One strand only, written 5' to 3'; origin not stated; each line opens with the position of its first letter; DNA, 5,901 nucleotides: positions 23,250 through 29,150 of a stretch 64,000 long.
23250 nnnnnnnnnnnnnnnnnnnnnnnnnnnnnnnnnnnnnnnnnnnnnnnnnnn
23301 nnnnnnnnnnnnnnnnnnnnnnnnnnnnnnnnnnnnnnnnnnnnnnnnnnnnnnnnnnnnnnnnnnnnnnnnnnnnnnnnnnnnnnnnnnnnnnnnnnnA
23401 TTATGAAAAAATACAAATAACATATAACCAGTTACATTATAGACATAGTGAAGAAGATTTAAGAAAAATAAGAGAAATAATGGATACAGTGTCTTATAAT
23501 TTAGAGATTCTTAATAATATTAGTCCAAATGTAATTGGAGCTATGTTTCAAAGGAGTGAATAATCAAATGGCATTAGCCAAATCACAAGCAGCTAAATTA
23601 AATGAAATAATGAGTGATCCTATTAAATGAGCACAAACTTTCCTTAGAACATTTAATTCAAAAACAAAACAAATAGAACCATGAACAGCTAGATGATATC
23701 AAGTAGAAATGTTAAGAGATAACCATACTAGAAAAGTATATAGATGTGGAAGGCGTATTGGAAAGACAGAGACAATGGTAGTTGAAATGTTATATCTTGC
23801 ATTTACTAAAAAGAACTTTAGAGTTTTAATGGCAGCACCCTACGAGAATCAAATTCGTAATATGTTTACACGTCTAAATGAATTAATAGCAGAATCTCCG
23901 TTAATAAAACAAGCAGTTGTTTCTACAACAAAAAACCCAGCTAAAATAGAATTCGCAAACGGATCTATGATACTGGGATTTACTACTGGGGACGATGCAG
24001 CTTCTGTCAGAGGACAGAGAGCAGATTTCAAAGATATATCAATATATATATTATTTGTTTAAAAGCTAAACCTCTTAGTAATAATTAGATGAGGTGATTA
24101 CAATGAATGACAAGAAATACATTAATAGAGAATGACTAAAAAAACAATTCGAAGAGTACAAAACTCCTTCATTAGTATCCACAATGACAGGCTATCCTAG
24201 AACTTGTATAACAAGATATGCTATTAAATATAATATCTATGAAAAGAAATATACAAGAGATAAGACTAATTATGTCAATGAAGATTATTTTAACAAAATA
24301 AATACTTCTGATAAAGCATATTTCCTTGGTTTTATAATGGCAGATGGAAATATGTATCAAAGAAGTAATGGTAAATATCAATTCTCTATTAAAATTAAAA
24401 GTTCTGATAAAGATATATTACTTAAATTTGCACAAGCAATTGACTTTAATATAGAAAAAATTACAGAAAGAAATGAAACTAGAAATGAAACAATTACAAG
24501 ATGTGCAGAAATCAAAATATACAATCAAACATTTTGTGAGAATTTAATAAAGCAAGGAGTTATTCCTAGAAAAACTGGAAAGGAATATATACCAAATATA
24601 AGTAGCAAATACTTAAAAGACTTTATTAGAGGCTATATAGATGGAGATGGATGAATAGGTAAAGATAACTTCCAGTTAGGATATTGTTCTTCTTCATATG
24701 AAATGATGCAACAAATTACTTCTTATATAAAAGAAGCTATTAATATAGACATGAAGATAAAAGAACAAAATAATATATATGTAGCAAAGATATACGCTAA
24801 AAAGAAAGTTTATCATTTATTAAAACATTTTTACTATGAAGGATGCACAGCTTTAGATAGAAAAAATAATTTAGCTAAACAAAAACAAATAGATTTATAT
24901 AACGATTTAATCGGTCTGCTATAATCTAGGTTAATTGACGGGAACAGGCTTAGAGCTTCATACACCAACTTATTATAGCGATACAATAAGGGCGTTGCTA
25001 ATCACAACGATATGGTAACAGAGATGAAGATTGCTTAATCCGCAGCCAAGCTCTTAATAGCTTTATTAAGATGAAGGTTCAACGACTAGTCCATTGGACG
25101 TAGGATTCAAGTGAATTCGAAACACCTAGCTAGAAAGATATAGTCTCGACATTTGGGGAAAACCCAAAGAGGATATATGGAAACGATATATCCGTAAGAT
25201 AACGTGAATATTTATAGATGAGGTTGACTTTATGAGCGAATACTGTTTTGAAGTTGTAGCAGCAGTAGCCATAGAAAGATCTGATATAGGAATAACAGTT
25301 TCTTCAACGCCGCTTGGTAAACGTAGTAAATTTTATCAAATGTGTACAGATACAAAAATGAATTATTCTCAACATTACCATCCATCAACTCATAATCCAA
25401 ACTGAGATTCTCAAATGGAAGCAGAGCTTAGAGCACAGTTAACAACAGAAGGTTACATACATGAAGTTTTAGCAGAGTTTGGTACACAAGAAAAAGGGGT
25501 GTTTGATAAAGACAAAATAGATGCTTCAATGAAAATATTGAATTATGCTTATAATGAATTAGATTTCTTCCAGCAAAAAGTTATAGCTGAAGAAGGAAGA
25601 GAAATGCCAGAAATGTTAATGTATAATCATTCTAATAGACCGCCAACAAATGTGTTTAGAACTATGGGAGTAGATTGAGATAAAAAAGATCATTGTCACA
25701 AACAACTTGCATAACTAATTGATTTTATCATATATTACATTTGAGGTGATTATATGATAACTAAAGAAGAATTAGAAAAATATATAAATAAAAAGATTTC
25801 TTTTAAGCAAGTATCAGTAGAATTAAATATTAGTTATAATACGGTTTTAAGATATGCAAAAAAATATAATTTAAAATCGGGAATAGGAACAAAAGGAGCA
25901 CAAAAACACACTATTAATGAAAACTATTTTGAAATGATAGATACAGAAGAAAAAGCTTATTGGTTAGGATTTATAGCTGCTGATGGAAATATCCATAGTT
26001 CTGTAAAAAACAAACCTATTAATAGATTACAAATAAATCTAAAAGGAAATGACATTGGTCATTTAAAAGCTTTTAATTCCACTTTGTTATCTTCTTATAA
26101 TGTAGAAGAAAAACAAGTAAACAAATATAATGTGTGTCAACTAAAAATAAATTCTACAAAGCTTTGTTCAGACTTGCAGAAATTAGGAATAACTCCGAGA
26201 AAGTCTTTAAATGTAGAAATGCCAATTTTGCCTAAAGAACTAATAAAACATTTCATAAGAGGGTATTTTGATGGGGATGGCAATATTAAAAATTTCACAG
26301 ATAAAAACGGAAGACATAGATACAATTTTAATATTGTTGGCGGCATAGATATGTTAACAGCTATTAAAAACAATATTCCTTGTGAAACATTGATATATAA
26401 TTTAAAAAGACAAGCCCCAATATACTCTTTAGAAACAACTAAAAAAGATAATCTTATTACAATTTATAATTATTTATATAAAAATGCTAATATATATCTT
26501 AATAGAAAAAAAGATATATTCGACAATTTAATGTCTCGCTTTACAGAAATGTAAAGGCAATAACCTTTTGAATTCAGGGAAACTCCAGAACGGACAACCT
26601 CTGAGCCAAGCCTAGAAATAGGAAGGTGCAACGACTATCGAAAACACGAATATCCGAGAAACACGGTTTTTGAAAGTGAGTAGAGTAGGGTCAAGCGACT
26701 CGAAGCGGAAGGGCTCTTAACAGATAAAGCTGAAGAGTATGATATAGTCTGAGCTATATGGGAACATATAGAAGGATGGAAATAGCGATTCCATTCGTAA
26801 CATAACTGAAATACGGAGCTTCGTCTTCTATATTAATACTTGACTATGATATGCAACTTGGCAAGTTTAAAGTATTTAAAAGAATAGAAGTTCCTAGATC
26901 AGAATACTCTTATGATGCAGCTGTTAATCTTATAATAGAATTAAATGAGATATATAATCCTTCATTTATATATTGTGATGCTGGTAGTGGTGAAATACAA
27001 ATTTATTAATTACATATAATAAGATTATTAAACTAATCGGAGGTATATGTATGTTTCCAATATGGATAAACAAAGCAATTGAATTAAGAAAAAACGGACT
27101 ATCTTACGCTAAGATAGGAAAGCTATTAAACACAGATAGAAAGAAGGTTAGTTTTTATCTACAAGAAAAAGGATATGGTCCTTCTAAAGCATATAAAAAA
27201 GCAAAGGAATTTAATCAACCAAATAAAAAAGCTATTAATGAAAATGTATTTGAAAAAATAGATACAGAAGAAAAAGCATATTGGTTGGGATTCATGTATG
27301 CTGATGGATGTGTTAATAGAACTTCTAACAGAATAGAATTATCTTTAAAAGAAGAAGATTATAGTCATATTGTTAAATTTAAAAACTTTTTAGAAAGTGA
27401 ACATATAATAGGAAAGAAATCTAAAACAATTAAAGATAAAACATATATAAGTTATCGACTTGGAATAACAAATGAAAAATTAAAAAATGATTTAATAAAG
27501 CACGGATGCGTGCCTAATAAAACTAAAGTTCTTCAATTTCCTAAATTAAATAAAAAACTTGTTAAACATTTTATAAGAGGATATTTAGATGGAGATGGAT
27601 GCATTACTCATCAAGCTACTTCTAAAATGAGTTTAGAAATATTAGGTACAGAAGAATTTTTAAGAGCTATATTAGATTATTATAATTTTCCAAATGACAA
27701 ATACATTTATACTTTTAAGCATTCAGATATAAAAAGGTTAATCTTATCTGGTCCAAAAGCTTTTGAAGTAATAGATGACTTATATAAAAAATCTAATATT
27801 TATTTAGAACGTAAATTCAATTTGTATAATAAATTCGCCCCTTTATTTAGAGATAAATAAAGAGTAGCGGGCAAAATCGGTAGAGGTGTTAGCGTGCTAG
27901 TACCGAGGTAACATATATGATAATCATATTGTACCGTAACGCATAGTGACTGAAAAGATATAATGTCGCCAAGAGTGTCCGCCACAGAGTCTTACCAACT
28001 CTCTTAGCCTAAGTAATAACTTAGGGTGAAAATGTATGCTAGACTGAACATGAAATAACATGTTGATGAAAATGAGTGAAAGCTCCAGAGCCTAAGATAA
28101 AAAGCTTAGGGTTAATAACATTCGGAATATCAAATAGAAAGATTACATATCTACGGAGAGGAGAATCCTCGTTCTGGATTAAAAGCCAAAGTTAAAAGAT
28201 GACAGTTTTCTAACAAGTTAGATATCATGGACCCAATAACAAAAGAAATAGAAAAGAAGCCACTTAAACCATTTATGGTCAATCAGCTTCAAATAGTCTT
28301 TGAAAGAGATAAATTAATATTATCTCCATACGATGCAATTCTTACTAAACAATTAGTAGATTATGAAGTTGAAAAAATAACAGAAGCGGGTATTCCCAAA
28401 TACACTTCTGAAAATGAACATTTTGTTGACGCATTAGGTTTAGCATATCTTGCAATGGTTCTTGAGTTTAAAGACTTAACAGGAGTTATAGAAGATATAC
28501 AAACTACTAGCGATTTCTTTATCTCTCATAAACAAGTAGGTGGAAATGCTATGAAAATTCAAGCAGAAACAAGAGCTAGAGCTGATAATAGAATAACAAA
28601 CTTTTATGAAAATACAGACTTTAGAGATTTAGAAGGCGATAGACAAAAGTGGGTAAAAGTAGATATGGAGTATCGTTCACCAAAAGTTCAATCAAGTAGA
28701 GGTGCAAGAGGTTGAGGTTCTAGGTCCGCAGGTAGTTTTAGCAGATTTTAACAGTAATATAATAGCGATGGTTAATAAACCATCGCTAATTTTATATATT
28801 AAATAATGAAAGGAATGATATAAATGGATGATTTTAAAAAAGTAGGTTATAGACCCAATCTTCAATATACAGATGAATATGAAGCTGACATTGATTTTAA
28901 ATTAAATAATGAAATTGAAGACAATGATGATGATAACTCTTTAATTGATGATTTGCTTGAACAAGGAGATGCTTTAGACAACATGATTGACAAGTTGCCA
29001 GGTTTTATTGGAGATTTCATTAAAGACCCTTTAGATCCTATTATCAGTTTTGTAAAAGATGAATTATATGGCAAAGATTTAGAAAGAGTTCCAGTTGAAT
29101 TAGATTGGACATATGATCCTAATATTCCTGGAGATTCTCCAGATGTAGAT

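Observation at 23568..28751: Large terminase gene interrupted by three group I introns, each encoding a free-standing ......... homing endonuclease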

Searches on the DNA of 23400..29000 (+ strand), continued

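Call 10: search_rna_families(source=window, start=26540, end=26860, threshold=evalue, max_evalue=1, show_alignments=1)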
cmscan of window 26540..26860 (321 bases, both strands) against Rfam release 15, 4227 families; matches with E-value up to 1: 1.
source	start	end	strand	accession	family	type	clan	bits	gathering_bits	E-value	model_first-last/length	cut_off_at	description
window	26540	26771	+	RF00028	Intron_gpI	Intron;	-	73.9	50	3.5e-19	27-253/253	5'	Group I catalytic intron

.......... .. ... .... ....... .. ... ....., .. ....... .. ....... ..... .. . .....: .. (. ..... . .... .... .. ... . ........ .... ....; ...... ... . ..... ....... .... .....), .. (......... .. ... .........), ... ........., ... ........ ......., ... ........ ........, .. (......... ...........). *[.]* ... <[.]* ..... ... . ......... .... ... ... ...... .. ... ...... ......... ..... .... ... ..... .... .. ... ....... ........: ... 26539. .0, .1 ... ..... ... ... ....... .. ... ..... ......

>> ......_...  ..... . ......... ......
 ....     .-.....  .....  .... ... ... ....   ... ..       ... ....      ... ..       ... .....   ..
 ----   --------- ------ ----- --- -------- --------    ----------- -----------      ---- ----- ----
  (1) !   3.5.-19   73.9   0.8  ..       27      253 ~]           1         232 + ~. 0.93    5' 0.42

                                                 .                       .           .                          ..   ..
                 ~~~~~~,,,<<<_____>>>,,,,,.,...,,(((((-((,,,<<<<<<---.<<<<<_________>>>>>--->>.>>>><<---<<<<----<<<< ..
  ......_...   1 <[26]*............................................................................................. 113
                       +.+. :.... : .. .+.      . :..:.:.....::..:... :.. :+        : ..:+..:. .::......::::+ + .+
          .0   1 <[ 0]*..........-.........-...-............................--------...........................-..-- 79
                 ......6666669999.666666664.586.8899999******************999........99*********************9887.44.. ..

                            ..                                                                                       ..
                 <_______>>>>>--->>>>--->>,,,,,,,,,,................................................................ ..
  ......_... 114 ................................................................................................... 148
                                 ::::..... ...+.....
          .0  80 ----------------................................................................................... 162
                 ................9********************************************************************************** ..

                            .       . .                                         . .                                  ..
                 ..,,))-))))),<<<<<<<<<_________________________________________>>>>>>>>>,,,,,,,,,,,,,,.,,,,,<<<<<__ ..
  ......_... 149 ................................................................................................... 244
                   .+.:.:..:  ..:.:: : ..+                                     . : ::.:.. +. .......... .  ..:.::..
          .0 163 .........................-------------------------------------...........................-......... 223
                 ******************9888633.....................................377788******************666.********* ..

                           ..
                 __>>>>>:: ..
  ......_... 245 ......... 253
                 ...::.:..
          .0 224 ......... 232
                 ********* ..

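Call 11: search_rna_families(source=window, start=27850, end=28240, threshold=evalue, max_evalue=1, show_alignments=1)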
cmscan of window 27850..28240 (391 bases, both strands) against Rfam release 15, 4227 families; matches with E-value up to 1: 1.
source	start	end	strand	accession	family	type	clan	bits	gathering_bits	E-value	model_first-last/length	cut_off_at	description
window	28008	28099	+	RF03048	RAGATH-20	Gene; sRNA;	-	24.8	101.4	0.07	1-102/102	no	RAGATH-20 RNA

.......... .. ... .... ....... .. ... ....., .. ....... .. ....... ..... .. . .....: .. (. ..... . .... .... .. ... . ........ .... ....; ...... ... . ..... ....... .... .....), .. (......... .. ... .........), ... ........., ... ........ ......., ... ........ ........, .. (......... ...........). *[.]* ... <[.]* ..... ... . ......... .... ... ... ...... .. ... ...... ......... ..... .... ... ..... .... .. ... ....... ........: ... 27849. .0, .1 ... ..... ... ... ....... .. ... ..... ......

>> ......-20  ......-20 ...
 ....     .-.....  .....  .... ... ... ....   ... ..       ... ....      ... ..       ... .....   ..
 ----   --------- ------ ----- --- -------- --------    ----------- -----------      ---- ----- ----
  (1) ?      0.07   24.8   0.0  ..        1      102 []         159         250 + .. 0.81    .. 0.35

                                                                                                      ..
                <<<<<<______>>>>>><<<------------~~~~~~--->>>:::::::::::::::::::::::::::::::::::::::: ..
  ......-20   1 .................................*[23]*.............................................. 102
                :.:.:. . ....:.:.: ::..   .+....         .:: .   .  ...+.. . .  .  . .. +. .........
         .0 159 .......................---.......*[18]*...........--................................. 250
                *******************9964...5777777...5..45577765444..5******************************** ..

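Call 18: search_dna_similar(query=window:27855-28130:+, collection=phages, mode=distant, max_rows=30, max_evalue=0.001)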
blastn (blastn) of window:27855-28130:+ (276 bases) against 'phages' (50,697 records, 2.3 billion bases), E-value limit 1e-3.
Records with a match: 15; places in all: 21; records where one place covers at least 80% of the query: 0.
Best place of each record, by identity: 80-90% 3; 60-80% 12.
By first word of the organism name: Bacillus 10; Yersinia 2; Clostridium 1; Staphylococcus 1; uncultured 1.
By host as written in the record: Bacillus subtilis 6; Yersinia enterocolitica 2; Bacillus subtilis subsp. subtilis 168 2; Clostridium perfringens 1; Bacillus pumilus 1; Mammaliicoccus sciuri 1; Bacillus sp 1; - 1.
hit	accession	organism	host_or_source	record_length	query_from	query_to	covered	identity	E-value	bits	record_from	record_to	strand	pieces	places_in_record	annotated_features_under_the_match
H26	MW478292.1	Clostridium phage vB_CpeS-1181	Clostridium perfringens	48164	79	276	72%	67.7%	1e-11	76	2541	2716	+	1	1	terminase large subunit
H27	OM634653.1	Bacillus phage vB_BsuS_PJN02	Bacillus subtilis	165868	14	144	47%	70.1%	4e-5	54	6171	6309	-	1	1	none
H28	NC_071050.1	Bacillus phage vB_BsuS_PJN02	Bacillus subtilis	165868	14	144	47%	70.1%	4e-5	54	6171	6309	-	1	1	none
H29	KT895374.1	Bacillus phage vB_BpuM-BpSp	Bacillus pumilus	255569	170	275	38%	80.4%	1e-17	96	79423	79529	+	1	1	none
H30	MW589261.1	Staphylococcus phage vB-SscS-F1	Mammaliicoccus sciuri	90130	165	265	37%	82.2%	1e-18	99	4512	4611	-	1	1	hypothetical protein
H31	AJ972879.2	Yersinia phage phiR1-37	Yersinia enterocolitica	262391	168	265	36%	79.6%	2e-15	88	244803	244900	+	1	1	none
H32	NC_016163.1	Yersinia phage phiR1-37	Yersinia enterocolitica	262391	168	265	36%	79.6%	2e-15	88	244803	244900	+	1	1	none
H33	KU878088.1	Bacillus phage AR9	Bacillus subtilis subsp. subtilis 168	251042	171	265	34%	79.2%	3e-13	81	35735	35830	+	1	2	DNA gyrase subunit A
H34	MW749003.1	Bacillus phage vB_BspM_Internexus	Bacillus sp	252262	171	265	34%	79.2%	3e-13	81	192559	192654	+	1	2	none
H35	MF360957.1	Bacillus phage PBS1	Bacillus subtilis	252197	171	265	34%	79.2%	3e-13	81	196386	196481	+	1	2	none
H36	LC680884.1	Bacillus phage PBS1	Bacillus subtilis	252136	171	265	34%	79.2%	3e-13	81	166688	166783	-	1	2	none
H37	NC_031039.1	Bacillus phage AR9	Bacillus subtilis subsp. subtilis 168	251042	171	265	34%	79.2%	3e-13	81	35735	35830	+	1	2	DNA topoisomerase II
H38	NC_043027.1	Bacillus phage PBS1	Bacillus subtilis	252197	171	265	34%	79.2%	3e-13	81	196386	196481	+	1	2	none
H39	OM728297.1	Bacillus phage vB_BsuM-Goe21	Bacillus subtilis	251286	171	265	34%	79.2%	3e-13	81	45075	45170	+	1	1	none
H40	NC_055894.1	uncultured phage cr6_1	human feces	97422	79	131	19%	81.1%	1e-4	52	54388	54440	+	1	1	none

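Call 19: get_annotated_region(hit=H33, flank=2500)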
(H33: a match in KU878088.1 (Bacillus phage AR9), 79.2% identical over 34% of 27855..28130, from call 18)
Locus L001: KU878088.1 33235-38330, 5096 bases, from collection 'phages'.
description: Bacillus phage AR9, complete genome.
organism: Bacillus phage AR9 (NCBI taxid 1815509)
taxonomy: Viruses; Duplodnaviria; Heunggongvirae; Uroviricota; Caudoviricetes; Takahashivirus; Takahashivirus PBS1
host: Bacillus subtilis subsp. subtilis 168; source: -; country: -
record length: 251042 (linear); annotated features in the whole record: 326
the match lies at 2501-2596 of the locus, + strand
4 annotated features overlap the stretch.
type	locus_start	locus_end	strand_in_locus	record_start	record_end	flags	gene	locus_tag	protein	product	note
CDS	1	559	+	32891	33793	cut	-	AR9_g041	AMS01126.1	Zn finger protein of DnaJ family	-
CDS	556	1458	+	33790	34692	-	-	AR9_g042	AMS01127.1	Zn finger protein of DnaJ family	-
CDS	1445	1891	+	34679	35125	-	-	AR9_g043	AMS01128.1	hypothetical protein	-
CDS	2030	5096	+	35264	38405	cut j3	-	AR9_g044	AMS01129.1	DNA gyrase subunit A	cd00187 - DNA topoisomerase subtype IIA, pfam03989 -DNA gyrase C- terminal domain, beta-propeller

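Call 20: get_annotated_region(hit=H26, flank=2500)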
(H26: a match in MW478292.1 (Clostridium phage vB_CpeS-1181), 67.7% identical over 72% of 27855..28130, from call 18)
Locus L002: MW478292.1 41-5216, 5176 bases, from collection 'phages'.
description: Clostridium phage vB_CpeS-1181, complete genome.
organism: Clostridium phage vB_CpeS-1181 (NCBI taxid 2814705)
taxonomy: Viruses; Duplodnaviria; Heunggongvirae; Uroviricota; Caudoviricetes
host: Clostridium perfringens; source: chicken feces; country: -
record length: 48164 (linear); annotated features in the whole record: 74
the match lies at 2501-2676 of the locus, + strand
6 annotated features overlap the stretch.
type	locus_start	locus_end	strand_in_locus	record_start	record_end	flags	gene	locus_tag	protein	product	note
CDS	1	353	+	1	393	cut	-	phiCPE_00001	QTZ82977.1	terminase small subunit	-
CDS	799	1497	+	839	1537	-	-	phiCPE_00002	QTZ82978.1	terminase large subunit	-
CDS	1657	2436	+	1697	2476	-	-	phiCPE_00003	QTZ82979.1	hypothetical protein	-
CDS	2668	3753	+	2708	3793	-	-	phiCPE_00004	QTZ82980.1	terminase large subunit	-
CDS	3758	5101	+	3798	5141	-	-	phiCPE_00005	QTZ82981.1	portal protein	-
CDS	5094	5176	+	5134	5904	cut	-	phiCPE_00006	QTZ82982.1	head protein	-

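Call 21: get_annotated_region(hit=H29, flank=400)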
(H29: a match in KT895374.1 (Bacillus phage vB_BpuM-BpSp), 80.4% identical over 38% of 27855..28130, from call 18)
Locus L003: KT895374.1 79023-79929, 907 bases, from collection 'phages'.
description: Bacillus phage vB_BpuM-BpSp, complete genome.
organism: Bacillus phage vB_BpuM-BpSp (NCBI taxid 1739968)
taxonomy: Viruses; Duplodnaviria; Heunggongvirae; Uroviricota; Caudoviricetes; Takahashivirus
host: Bacillus pumilus; source: -; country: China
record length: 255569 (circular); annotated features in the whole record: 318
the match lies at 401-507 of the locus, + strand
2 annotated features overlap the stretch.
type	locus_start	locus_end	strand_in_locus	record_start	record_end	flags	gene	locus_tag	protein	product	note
CDS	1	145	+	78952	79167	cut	-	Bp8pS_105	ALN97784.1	hypothetical protein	gp105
CDS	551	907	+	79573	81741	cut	-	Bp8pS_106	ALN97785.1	DNA gyrase subunit A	gp106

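Call 22: get_annotated_region(hit=H30, flank=400)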
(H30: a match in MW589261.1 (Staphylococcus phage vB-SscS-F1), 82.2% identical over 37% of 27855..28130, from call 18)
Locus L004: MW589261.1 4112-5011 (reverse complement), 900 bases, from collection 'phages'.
description: Staphylococcus phage vB-SscS-F1, complete genome.
organism: Staphylococcus phage vB-SscS-F1 (NCBI taxid 2812861)
taxonomy: Viruses; Duplodnaviria; Heunggongvirae; Uroviricota; Caudoviricetes; Sextaecvirus
host: Mammaliicoccus sciuri; source: sewage samples; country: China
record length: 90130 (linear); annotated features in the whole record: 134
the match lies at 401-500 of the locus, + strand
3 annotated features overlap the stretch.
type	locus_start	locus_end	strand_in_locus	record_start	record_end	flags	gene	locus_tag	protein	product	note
CDS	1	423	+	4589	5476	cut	-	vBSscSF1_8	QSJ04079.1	hypothetical protein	-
CDS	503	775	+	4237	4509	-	-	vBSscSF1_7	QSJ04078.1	major tail protein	-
CDS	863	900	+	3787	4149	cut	-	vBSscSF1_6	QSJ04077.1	hypothetical protein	-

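Call 23: get_annotated_region(hit=H31, flank=400)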
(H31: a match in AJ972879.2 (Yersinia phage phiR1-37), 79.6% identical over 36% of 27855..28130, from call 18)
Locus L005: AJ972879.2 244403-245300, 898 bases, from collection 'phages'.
description: Yersinia phage phiR1-37 complete genome.
organism: Yersinia phage phiR1-37 (NCBI taxid 331278)
taxonomy: Viruses; Duplodnaviria; Heunggongvirae; Uroviricota; Caudoviricetes
host: Yersinia enterocolitica; source: -; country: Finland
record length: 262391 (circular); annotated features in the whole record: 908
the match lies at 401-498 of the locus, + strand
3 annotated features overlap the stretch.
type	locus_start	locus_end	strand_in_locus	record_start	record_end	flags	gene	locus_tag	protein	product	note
CDS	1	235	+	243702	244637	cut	g328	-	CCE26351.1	-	-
regulatory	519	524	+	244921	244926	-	-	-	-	ribosome_binding_site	-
CDS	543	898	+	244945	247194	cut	g329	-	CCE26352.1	DNA-gyrase A-subunit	-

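Call 24: get_annotated_region(hit=H27, flank=400)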
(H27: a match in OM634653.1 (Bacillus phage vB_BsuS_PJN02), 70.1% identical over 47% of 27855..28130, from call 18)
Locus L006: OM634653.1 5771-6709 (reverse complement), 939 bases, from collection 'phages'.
description: Bacillus phage vB_BsuS_PJN02, complete genome.
organism: Bacillus phage vB_BsuS_PJN02 (NCBI taxid 2920374)
taxonomy: Viruses; Duplodnaviria; Heunggongvirae; Uroviricota; Caudoviricetes; Zhangjivirus; Zhangjivirus PJN02
host: Bacillus subtilis; source: waste water; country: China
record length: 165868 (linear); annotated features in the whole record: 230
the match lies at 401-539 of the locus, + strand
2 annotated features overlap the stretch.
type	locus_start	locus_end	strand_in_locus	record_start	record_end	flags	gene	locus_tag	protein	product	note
CDS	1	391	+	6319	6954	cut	-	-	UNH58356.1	endonuclease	-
CDS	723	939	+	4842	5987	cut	-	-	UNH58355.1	RecD-like DNA helicase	-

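Call 25: search_rna_families(sources=[L003, L004, L005, L006], threshold=evalue, max_evalue=1, show_alignments=3)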
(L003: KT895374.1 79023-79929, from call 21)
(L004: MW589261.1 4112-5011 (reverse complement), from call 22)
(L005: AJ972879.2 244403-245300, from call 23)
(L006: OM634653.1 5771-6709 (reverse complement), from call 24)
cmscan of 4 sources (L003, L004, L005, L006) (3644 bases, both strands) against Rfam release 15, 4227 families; matches with E-value up to 1: 2.
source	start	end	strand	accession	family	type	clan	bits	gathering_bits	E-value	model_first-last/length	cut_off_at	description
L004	779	842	+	RF00994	mir-1255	Gene; miRNA;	-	25.7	63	0.03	1-67/67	no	mir-1255 microRNA precursor family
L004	153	181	+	RF00180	REN-SRE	Cis-reg;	-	17.3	41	0.76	1-37/37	no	Renin stability regulatory element (REN-SRE)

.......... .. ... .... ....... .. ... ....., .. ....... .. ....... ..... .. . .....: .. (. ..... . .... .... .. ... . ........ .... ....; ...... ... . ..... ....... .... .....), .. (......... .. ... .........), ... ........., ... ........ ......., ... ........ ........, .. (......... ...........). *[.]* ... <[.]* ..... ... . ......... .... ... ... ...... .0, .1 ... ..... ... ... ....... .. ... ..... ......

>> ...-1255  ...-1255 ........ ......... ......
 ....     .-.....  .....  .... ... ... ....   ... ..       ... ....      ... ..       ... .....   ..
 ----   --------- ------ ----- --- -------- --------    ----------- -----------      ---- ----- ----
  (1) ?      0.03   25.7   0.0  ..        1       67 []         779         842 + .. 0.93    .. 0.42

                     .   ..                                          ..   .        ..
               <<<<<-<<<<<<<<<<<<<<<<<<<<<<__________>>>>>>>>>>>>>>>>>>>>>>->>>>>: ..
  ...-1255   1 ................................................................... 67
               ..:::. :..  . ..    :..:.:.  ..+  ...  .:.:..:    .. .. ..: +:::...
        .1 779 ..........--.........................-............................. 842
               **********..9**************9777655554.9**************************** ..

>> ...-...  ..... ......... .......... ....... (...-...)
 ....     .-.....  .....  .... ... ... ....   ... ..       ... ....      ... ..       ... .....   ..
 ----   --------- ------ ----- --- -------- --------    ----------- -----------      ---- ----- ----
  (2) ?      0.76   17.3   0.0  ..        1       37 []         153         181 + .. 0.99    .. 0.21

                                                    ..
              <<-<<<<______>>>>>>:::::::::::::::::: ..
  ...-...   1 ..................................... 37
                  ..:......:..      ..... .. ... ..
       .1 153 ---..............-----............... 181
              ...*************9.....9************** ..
